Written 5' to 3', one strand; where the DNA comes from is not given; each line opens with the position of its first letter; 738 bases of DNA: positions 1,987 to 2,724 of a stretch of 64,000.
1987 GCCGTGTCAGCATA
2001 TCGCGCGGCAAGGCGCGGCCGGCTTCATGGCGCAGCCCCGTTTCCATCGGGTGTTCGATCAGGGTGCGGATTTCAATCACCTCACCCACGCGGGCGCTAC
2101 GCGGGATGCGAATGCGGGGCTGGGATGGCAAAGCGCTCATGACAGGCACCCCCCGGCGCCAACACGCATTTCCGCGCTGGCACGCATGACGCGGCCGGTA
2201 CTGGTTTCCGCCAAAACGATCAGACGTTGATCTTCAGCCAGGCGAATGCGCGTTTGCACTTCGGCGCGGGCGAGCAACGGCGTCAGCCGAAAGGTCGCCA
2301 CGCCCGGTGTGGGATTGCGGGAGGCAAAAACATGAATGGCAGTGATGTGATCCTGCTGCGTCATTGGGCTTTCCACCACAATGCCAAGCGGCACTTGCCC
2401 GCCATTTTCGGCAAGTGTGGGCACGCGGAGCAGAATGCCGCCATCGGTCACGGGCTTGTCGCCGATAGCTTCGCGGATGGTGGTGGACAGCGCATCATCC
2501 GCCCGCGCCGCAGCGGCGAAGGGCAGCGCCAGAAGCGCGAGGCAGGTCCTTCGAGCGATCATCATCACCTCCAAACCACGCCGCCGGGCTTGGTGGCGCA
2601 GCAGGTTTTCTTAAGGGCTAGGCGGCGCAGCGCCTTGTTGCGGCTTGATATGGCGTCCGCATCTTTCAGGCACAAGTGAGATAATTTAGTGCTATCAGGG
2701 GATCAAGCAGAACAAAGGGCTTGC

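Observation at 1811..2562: Orphan SoxYZ with a rewired swinging arm (GGCLS instead of GGCGG)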

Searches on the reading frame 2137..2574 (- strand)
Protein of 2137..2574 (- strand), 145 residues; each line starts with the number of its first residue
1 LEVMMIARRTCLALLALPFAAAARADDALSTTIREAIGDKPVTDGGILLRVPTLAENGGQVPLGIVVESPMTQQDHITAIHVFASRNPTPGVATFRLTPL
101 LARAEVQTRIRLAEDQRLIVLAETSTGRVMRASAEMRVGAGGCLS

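Call 5: search_protein_families(library=ncbifam, proteins=[window:2137-2574:-], max_evalue=0.01)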
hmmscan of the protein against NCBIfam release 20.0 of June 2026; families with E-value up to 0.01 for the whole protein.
window:2137-2574:- (145 aa): 3 families
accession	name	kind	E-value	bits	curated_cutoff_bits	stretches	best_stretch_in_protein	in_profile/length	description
TIGR04487.1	SoxY_para_1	exception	6.7e-34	116.8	172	1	9-143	12-144/146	SoxY-related AACIE arm protein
TIGR04488.1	SoxY_true_GGCGG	equivalog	3.8e-27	95.5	125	1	18-143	21-147/149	thiosulfate oxidation carrier protein SoxY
TIGR04557.1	fuse_rel_SoxYZ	equivalog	5.7e-18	65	140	1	35-143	7-114/226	quinoprotein dehydrogenase-associated SoxYZ-like carrier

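Call 6: search_protein_families(library=pfam, proteins=[window:2137-2574:-], max_evalue=0.01)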
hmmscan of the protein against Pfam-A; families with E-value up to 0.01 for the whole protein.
window:2137-2574:- (145 aa): 1 family
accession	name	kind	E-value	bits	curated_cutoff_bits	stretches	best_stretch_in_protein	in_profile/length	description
PF13501.12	SoxY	-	1.5e-30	106.1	28.4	1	34-143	2-112/112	Sulfur oxidation protein SoxY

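Call 9: find_homologous_proteins(query=window:2137-2574:-, max_evalue=0.00001)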
Query window:2137-2574:- (145 aa): 499 proteins with E <= 0.00001 among 979 candidates; the best 120 are listed.
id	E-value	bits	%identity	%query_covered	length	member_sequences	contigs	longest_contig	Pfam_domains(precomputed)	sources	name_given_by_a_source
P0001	7.2e-80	283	95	100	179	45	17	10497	PF13501.13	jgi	jgi:sulfur-oxidizing protein SoxY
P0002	6.1e-79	280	94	99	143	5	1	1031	PF13501.13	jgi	jgi:sulfur-oxidizing protein SoxY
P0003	6.7e-79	280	94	100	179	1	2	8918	PF13501.13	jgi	jgi:sulfur-oxidizing protein SoxY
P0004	4.6e-78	277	92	100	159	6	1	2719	PF13501.13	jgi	jgi:sulfur-oxidizing protein SoxY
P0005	3.9e-77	274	90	100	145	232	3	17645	PF13501.13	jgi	-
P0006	2.9e-76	272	92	97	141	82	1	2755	PF13501.13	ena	-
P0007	6.0e-76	271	89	100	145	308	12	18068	PF13501.13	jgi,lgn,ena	-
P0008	3.3e-73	262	89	97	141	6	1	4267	PF13501.13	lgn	-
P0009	1.2e-72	260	88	98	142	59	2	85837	PF13501.13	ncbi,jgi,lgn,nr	ncbi:MAG: sulfur oxidation protein SoxY [Roseomonas sp.]|jgi:sulfur-oxidizing protein SoxY|nr:sulfur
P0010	6.8e-72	257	88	97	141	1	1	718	PF13501.13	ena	-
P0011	7.8e-72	257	89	97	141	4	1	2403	PF13501.13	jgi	jgi:sulfur-oxidizing protein SoxY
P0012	8.6e-72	257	89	97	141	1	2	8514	PF13501.13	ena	-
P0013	9.8e-72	257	89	97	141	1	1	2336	PF13501.13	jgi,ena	jgi:sulfur-oxidizing protein SoxY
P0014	1.8e-71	256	88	97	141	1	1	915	PF13501.13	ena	-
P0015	1.8e-71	256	88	97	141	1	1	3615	PF13501.13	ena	-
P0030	5.4e-69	248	82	98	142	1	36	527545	PF13501.13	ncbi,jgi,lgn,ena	jgi:sulfur-oxidizing protein SoxY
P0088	3.3e-52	194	67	97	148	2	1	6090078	PF13501.13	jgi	jgi:sulfur-oxidizing protein SoxY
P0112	6.2e-51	190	71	78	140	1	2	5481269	PF13501.13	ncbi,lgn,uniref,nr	ncbi:thiosulfate oxidation carrier protein SoxY [Roseomonas fluvialis]|uniref:Ig-like SoxY domain-co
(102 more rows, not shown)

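Call 12: find_encoding_contigs(protein=P0112, flank=8000, max_places=2)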
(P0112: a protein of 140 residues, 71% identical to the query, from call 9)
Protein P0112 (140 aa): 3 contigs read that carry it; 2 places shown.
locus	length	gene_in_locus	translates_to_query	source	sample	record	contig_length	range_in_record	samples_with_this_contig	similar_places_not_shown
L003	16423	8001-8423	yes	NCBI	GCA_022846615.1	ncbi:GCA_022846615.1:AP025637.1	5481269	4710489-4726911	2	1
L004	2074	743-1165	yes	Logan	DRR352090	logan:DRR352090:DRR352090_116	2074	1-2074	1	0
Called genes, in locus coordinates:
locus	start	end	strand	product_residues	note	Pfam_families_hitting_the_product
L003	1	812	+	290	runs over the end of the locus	PF03372:Exo_endo_phos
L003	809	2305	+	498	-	PF13091:PLDc_2, PF00614:PLDc (weak)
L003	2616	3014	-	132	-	PF07883:Cupin_2 (weak)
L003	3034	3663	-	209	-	PF02798:GST_N, PF13417:GST_N_3, PF13409:GST_N_2, PF00043:GST_C (weak), PF13410:GST_C_2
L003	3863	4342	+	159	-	PF02600:DsbB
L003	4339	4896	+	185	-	PF03232:COQ7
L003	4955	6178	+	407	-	PF04143:Sulf_transp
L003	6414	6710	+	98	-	-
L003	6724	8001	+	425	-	PF07992:Pyr_redox_2, PF21706:FCSD_central, PF09242:FCSD-flav_bind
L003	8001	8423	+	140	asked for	PF13501:SoxY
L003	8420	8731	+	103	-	PF08770:SoxZ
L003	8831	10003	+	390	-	PF00578:AhpC-TSA, PF13640:2OG-FeII_Oxy_3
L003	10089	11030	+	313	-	PF00491:Arginase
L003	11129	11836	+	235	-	-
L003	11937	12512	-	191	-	PF01844:HNH, PF14279:HNH_5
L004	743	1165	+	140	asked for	PF13501:SoxY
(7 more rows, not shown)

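Call 13: find_encoding_contigs(protein=P0088, flank=8000, max_places=2)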
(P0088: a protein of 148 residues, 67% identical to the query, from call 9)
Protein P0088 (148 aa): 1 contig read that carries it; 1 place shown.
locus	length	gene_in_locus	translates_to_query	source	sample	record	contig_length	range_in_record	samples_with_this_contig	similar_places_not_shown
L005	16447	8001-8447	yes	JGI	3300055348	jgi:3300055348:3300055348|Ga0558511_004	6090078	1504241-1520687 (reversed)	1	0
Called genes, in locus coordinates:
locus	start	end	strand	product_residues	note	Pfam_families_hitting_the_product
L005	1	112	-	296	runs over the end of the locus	PF01066:CDP-OH_P_transf, PF08009:CDP-OH_P_tran_2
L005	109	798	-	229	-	PF02666:PS_Dcarbxylase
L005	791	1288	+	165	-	-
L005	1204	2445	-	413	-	PF17936:Big_6 (faint), PF19077:Big_13 (faint), PF01476:LysM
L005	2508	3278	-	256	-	-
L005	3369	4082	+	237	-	PF01292:Ni_hydr_CYTB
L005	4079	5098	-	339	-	PF00291:PALP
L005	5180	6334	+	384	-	PF04143:Sulf_transp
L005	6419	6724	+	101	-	PF00034:Cytochrom_C (weak)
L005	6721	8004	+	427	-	PF07992:Pyr_redox_2, PF21706:FCSD_central, PF09242:FCSD-flav_bind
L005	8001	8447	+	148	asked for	PF13501:SoxY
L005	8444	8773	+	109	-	PF08770:SoxZ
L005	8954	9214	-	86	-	-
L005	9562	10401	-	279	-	PF00528:BPD_transp_1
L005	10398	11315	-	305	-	PF00528:BPD_transp_1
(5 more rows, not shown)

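Call 14: find_encoding_contigs(protein=P0030, flank=8000, max_places=2)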
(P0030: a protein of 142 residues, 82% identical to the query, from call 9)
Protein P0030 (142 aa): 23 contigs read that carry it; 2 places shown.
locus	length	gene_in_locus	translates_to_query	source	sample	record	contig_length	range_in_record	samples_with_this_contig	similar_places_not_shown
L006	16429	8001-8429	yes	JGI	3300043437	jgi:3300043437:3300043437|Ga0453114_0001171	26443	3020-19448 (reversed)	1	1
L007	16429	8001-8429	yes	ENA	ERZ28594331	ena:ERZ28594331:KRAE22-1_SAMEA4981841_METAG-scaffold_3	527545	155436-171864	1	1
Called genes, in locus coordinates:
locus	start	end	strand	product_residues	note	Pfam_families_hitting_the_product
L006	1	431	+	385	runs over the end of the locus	PF00724:Oxidored_FMN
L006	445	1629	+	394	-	PF00083:Sugar_tr (weak), PF07690:MFS_1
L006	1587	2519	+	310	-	PF01522:Polysacc_deac_1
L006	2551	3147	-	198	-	PF02798:GST_N (weak), PF13417:GST_N_3, PF13409:GST_N_2, PF13410:GST_C_2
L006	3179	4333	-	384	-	PF00724:Oxidored_FMN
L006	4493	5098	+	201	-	PF01810:LysE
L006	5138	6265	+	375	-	PF04143:Sulf_transp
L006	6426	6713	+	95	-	PF13442:Cytochrome_CBB3, PF00034:Cytochrom_C (weak)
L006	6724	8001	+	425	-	PF01262:AlaDh_PNT_C (faint), PF07992:Pyr_redox_2, PF21706:FCSD_central, PF09242:FCSD-flav_bind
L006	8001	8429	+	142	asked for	PF13501:SoxY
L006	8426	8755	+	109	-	PF08770:SoxZ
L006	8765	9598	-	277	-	PF12849:PBP_like_2, PF13531:SBP_bac_11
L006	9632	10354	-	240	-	PF00005:ABC_tran, PF13175:AAA_15 (faint), PF13304:AAA_21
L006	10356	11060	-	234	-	PF00528:BPD_transp_1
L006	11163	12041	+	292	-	PF12728:HTH_17, PF12727:PBP_like, PF13531:SBP_bac_11 (weak), PF12974:Phosphonate-bd (faint)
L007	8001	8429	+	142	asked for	PF13501:SoxY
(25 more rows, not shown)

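Call 22: find_encoding_contigs(protein=P0001, flank=6000, max_places=3)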
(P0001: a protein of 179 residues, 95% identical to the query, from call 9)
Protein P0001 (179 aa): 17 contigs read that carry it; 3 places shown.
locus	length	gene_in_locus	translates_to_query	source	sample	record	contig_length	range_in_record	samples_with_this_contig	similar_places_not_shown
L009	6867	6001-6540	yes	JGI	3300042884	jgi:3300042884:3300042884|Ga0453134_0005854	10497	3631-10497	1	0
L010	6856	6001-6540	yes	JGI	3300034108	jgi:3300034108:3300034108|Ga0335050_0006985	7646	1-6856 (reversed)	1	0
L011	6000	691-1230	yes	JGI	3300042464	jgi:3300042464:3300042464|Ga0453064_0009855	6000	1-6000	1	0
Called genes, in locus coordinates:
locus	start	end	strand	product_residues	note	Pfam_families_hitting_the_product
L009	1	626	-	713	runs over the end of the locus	PF20256:MoCoBD_2, PF02738:MoCoBD_1, PF20256:MoCoBD_2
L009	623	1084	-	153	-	PF00111:Fer2 (weak), PF01799:Fer2_2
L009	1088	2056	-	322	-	PF03401:TctC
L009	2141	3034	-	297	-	PF01557:FAA_hydrolase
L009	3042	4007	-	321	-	PF03401:TctC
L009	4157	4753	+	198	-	PF01810:LysE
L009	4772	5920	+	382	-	PF04143:Sulf_transp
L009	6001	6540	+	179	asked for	PF13501:SoxY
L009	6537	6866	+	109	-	PF08770:SoxZ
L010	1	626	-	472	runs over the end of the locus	?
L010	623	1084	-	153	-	PF00111:Fer2 (weak), PF01799:Fer2_2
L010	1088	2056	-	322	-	PF03401:TctC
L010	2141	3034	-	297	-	PF01557:FAA_hydrolase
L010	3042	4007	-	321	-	PF03401:TctC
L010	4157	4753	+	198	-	PF01810:LysE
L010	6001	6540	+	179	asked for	PF13501:SoxY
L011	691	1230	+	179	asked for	PF13501:SoxY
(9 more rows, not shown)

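Call 23: find_encoding_contigs(protein=P0007, flank=6000, max_places=3)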
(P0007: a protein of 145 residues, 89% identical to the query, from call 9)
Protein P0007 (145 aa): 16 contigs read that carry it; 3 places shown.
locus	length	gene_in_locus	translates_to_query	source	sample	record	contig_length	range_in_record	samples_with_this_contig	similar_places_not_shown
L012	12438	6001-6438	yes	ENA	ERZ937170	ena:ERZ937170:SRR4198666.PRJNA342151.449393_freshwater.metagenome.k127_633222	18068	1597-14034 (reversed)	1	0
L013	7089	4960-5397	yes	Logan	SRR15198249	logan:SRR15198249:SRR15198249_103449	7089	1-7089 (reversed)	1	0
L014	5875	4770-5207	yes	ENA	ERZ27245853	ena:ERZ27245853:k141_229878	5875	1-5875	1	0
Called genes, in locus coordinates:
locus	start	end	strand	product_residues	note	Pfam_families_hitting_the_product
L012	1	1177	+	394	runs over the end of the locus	PF07690:MFS_1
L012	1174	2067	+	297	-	PF01522:Polysacc_deac_1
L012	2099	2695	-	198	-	PF13417:GST_N_3, PF13409:GST_N_2, PF13410:GST_C_2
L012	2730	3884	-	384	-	PF00724:Oxidored_FMN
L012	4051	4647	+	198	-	PF01810:LysE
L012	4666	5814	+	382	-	PF04143:Sulf_transp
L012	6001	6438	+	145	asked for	PF13501:SoxY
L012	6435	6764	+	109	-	PF08770:SoxZ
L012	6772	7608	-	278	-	PF12849:PBP_like_2, PF13531:SBP_bac_11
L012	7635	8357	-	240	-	PF00005:ABC_tran, PF13175:AAA_15 (faint), PF13304:AAA_21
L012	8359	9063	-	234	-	PF00528:BPD_transp_1 (weak)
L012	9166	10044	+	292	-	PF12728:HTH_17, PF12727:PBP_like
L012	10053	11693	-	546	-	PF00743:FMO-like, PF01266:DAO (faint), PF03486:HI0933_like (faint), PF07992:Pyr_redox_2, PF13450:NAD_binding_8, PF13738:Pyr_redox_3, PF13434:Lys_Orn_oxgnase (weak)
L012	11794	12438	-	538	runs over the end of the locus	PF00732:GMC_oxred_N, PF00890:FAD_binding_2 (faint), PF01266:DAO (weak), PF05199:GMC_oxred_C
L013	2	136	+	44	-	?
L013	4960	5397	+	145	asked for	PF13501:SoxY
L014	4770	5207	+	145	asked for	PF13501:SoxY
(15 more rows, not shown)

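Call 35: search_protein_representatives(protein=window:2137-2574:-)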
Query: 145 residues. Proteins with E-value up to 0.001 (for the whole library): 1798; up to 1e-10: 654; up to 1e-30: 4. The best 150 are listed.
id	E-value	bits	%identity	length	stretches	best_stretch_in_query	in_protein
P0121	1.2e-43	164.5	62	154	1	8-145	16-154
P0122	4.4e-39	149.7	58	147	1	5-144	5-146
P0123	8.8e-33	129.3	50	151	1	12-144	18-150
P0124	1.1e-31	125.8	52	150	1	10-144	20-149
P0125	1.4e-29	119.0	56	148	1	8-144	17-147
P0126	2.1e-28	115.2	49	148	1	8-144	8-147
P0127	7.4e-28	113.4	44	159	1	11-144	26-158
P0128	7.6e-28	113.4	53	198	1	15-143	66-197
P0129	1.2e-27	112.7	47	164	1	28-143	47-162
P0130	2.0e-27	112.1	47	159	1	17-143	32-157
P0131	1.2e-26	109.5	86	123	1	5-69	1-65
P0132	4.0e-26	107.8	44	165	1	26-143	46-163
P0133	6.7e-26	107.1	60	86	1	60-144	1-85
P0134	1.6e-25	105.8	45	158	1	17-143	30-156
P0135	3.2e-25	104.9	47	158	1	11-144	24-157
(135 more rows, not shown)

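Call 38: find_related_loci(query=A2, collection=genome_contigs, flank=8000)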
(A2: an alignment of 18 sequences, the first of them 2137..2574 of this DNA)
Query A2 (145 aa) in genome_contigs; peptide patterns used: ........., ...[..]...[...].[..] (x = any residue, [..] = any of these).
236 stretches matched a pattern; 195 encode a relative of the query (tblastn E <= 1e-3); the best 80 are kept; 80 distinct loci.
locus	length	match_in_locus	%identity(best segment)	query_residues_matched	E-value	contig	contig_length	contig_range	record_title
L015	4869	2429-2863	97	1-145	5e-89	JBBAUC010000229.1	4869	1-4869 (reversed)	MAG: Roseomonas sp. isolate EUL_287 ctg229-EUL_287, whole genome shotgun sequence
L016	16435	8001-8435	96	1-145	2e-88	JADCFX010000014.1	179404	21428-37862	MAG: Roseomonas sp. isolate M007S1SP10A20BQC M007S1_14, whole genome shotgun sequence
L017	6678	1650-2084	97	1-145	2e-88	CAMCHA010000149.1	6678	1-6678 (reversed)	MAG: Asaia bogorensis isolate AE-24oct19-191 genome assembly, contig: AE-24oct19-C22797, whole genome shotgun sequence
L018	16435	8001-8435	94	1-145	2e-86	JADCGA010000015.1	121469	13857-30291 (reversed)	MAG: Roseomonas sp. isolate M055S1SP11A18QC M055S1_15, whole genome shotgun sequence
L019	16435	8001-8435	94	1-145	2e-86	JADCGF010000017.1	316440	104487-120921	MAG: Roseomonas sp. isolate M038S1SP12A19QC M038S1_17, whole genome shotgun sequence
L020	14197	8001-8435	90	1-145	3e-84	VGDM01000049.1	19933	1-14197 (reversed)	MAG: Alphaproteobacteria bacterium isolate K_Offshore_40m_mx_120 K_Offshore_40m_mx_120_Ga0194133_10004104, whole genome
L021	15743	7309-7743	89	1-145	7e-83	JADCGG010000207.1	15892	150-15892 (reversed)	MAG: Roseomonas sp. isolate M63BS1SP13A25MG M63BS1_207, whole genome shotgun sequence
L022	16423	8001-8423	89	5-145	3e-79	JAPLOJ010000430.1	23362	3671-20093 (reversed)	MAG: Alphaproteobacteria bacterium isolate LacPavin_0818_WC50_MAG_62_8 LacPavin_0818_WC50_scaffold_176318, whole genome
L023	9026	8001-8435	94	1-145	1e-78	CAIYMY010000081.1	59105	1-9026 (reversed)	MAG: uncultured Rhodospirillales bacterium isolate Loclat_bin-08675 genome assembly, contig: bin-08675:081/220, whole ge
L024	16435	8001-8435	92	1-145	4e-78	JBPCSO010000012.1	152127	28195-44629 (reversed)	MAG: Roseomonas sp. S1Ck117_1148940_flag_0_multi_9.8039_len_152127, whole genome shotgun sequence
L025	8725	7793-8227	92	1-145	8e-78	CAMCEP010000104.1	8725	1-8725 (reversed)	MAG: Asaia bogorensis isolate TrE-25oct19-93 genome assembly, contig: TrE-25oct19-C12243, whole genome shotgun sequence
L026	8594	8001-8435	93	1-145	2e-77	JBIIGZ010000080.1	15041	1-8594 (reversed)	MAG: Roseomonas sp. isolate ME2001-07-30D7pf_3300042309_group1_bin133 Rohwer_bin1790_scaffold_2560_c1, whole genome shot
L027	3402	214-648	90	1-145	7e-77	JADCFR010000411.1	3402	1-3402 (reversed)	MAG: Roseomonas sp. isolate M20BS1SP9A28MG M20BS1_411, whole genome shotgun sequence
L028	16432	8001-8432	93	2-145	3e-73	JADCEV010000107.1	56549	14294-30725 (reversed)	MAG: Roseomonas sp. isolate M55BS1SP3A23MG M55BS1_107, whole genome shotgun sequence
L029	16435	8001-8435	91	1-145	3e-73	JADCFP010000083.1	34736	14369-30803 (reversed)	MAG: Roseomonas sp. isolate M042S1SP7A24UQC M042S1_83, whole genome shotgun sequence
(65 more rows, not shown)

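Call 61: search_solved_structures(query=window:2137-2562:-, max_evalue=0.001, show_alignments=2)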
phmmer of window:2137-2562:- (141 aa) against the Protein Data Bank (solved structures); distinct sequences matched with E-value up to 0.001: 4.
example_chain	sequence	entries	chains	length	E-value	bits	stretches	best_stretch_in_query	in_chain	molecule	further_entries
4uwq_B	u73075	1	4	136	2.8e-16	63.1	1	35-139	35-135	SOXY PROTEIN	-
2ox5_Y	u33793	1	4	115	5e-15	59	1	34-139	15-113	SoxY protein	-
2oxg_Y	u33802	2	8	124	6.9e-15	58.5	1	34-139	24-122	SoxY protein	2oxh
2nnc_A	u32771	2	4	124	1.7e-11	47.6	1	18-139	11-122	Sulfur covalently-binding protein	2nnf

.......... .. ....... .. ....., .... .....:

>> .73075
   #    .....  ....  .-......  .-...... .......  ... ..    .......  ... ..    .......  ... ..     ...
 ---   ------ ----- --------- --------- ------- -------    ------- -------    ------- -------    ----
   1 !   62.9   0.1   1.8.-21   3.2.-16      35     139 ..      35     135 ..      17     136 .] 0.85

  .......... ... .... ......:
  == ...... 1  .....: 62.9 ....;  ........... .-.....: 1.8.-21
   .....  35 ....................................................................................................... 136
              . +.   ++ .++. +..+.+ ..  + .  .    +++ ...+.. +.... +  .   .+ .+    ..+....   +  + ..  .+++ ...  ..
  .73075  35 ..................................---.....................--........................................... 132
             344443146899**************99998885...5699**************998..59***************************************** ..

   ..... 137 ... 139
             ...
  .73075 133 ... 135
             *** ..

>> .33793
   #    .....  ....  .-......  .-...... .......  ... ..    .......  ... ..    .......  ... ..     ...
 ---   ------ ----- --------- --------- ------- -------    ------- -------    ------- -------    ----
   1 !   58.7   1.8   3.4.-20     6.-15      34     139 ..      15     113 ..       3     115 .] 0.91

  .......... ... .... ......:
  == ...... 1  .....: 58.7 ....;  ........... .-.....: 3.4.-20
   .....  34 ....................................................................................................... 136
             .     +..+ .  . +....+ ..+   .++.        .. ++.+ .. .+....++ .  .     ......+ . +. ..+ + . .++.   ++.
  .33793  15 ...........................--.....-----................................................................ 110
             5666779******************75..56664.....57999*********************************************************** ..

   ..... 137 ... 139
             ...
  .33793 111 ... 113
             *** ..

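Call 64: find_encoding_contigs(protein=P0126, flank=6000, max_places=2)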
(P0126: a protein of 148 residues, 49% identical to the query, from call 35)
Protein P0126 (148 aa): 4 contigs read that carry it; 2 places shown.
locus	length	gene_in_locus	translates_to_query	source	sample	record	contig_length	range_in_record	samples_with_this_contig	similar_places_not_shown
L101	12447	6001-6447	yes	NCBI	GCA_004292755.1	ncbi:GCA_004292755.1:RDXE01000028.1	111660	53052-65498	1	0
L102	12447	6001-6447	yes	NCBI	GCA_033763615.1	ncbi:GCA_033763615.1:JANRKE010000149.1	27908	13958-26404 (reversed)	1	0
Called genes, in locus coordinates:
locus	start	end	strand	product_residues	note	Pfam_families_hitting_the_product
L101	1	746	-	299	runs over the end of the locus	PF00126:HTH_1, PF03466:LysR_substrate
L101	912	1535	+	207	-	PF01243:PNPOx_N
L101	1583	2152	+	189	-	PF00440:TetR_N, PF16925:TetR_C_13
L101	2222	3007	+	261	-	PF08659:KR, PF23441:SDR, PF00106:adh_short, PF13561:adh_short_C2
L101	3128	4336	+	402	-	PF04143:Sulf_transp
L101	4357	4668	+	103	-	-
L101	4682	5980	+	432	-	PF07992:Pyr_redox_2, PF21706:FCSD_central, PF09242:FCSD-flav_bind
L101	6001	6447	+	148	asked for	PF13501:SoxY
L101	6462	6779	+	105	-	PF08770:SoxZ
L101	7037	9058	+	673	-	PF12729:4HB_MCP_1 (weak), PF00672:HAMP, PF00015:MCPsignal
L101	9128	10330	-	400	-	PF00108:Thiolase_N, PF00109:ketoacyl-synt (faint), PF02803:Thiolase_C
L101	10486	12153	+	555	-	PF08479:POTRA_2, PF03865:ShlB, PF01103:Omp85 (weak)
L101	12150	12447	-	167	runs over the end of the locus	-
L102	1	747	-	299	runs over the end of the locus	PF00126:HTH_1, PF03466:LysR_substrate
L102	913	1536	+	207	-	PF01243:PNPOx_N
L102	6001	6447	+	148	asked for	PF13501:SoxY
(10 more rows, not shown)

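Call 65: find_encoding_contigs(protein=P0124, flank=6000, max_places=2)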
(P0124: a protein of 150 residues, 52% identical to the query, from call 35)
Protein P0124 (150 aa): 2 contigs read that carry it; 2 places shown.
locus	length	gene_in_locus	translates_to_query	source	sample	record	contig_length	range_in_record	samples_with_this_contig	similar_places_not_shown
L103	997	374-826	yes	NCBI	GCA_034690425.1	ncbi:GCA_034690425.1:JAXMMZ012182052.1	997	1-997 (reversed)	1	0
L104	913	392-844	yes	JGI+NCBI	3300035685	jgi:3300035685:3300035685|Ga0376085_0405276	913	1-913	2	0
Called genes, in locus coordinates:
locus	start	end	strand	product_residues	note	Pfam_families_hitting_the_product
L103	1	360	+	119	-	?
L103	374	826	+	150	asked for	PF13501:SoxY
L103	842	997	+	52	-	?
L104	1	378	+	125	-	?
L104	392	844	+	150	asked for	PF13501:SoxY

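Call 102: predict_structure(alignment_id=A2)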
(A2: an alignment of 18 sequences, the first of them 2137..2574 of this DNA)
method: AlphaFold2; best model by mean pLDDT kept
length: 145 residues; sequences in the alignment: 18
mean_pLDDT: 83.6   pTM: 0.75
mean pLDDT of the five models: 83.6, 82.5, 81.0, 80.0, 79.9
residues with pLDDT >= 90: 59; 70-90: 61; 50-70: 23; < 50: 2
segments of 3 or more residues with pLDDT < 50: none
pLDDT, mean of each block of 10 residues (from residue 1): 54 59 76 92 94 82 91 91 87 88 83 90 94 89 84
secondary structure, 60 per line:
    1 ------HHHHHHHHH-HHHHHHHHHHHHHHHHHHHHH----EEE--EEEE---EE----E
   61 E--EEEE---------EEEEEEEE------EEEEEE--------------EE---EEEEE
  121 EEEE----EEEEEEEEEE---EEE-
elements in order: H7-15 H17-37 E42-44 E47-50 E64-67 E77-84 E91-96 E116-124 E129-138 E142-144

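Call 104: fold_search(model_id=the predicted structure, library=pdb)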
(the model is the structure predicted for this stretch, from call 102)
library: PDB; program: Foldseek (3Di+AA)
matches with E <= 10: 1136; with E <= 0.001: 20
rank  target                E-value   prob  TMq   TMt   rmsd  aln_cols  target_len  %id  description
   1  2oxh_Y                6.0e-08  1.00  0.63  0.81   2.8       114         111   34  The SOXYZ Complex of Paracoccus Pantotrophus (released 2007-05-22)
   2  2ox5_B                8.2e-08  1.00  0.64  0.82   2.8       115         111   35  The SoxYZ complex of Paracoccus pantotrophus (released 2007-05-22)
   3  2ox5_F                1.3e-07  1.00  0.64  0.80   2.8       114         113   35  The SoxYZ complex of Paracoccus pantotrophus (released 2007-05-22)
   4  2ox5_Y                1.3e-07  1.00  0.64  0.81   2.8       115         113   35  The SoxYZ complex of Paracoccus pantotrophus (released 2007-05-22)
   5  2oxh_D                1.6e-07  1.00  0.61  0.79   2.8       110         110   34  The SOXYZ Complex of Paracoccus Pantotrophus (released 2007-05-22)
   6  2oxg_Y                2.5e-07  1.00  0.64  0.81   2.8       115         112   35  The SoxYZ Complex of Paracoccus pantotrophus (released 2007-05-22)
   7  2oxh_B                2.5e-07  1.00  0.61  0.76   2.7       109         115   34  The SOXYZ Complex of Paracoccus Pantotrophus (released 2007-05-22)
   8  2oxg_B                2.6e-07  1.00  0.65  0.83   2.8       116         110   34  The SoxYZ Complex of Paracoccus pantotrophus (released 2007-05-22)
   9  2oxg_F                2.8e-07  1.00  0.64  0.81   2.7       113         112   34  The SoxYZ Complex of Paracoccus pantotrophus (released 2007-05-22)
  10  2oxh_F                3.6e-07  1.00  0.62  0.77   2.7       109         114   34  The SOXYZ Complex of Paracoccus Pantotrophus (released 2007-05-22)
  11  2oxg_D                4.6e-07  1.00  0.60  0.76   3.0       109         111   34  The SoxYZ Complex of Paracoccus pantotrophus (released 2007-05-22)
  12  4uwq_K                4.6e-07  1.00  0.61  0.72   4.2       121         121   36  Crystal structure of the disulfide-linked complex of the thiosulfodyrolase SoxB with the carrier-protein SoxYZ from Th (released 2015-12-09)
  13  4uwq_E                6.6e-07  1.00  0.57  0.71   4.3       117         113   35  Crystal structure of the disulfide-linked complex of the thiosulfodyrolase SoxB with the carrier-protein SoxYZ from Th (released 2015-12-09)
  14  2nnc_B                7.1e-07  1.00  0.63  0.78   3.5       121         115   29  Structure of the sulfur carrier protein SoxY from Chlorobium limicola f thiosulfatophilum (released 2007-03-13)
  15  2ox5_D                9.0e-07  1.00  0.61  0.76   3.1       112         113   36  The SoxYZ complex of Paracoccus pantotrophus (released 2007-05-22)
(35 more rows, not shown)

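Call 105: find_encoding_contigs(protein=P0123, flank=5000, max_places=2)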
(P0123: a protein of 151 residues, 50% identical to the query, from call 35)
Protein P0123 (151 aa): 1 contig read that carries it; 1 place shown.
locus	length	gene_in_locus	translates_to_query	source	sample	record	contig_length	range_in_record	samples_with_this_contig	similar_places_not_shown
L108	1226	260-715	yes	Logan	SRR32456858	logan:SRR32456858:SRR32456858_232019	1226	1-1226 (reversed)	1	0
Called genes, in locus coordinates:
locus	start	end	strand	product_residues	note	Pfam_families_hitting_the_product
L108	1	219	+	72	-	?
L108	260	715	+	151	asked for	PF13501:SoxY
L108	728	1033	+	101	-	PF08770:SoxZ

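Call 106: find_encoding_contigs(protein=P0125, flank=5000, max_places=2)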
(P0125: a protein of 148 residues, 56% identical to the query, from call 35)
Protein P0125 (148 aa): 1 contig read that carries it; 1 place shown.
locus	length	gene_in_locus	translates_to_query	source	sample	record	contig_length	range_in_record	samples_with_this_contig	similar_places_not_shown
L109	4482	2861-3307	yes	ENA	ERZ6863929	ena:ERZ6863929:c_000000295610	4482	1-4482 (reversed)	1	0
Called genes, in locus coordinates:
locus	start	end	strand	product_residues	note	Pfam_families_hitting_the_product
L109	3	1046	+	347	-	?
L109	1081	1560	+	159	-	PF13404:HTH_AsnC-type, PF13412:HTH_24, PF22451:NirdL-like_HTH (faint), PF01037:AsnC_trans_reg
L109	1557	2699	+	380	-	PF04143:Sulf_transp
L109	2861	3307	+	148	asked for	PF13501:SoxY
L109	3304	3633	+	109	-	PF08770:SoxZ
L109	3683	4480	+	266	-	?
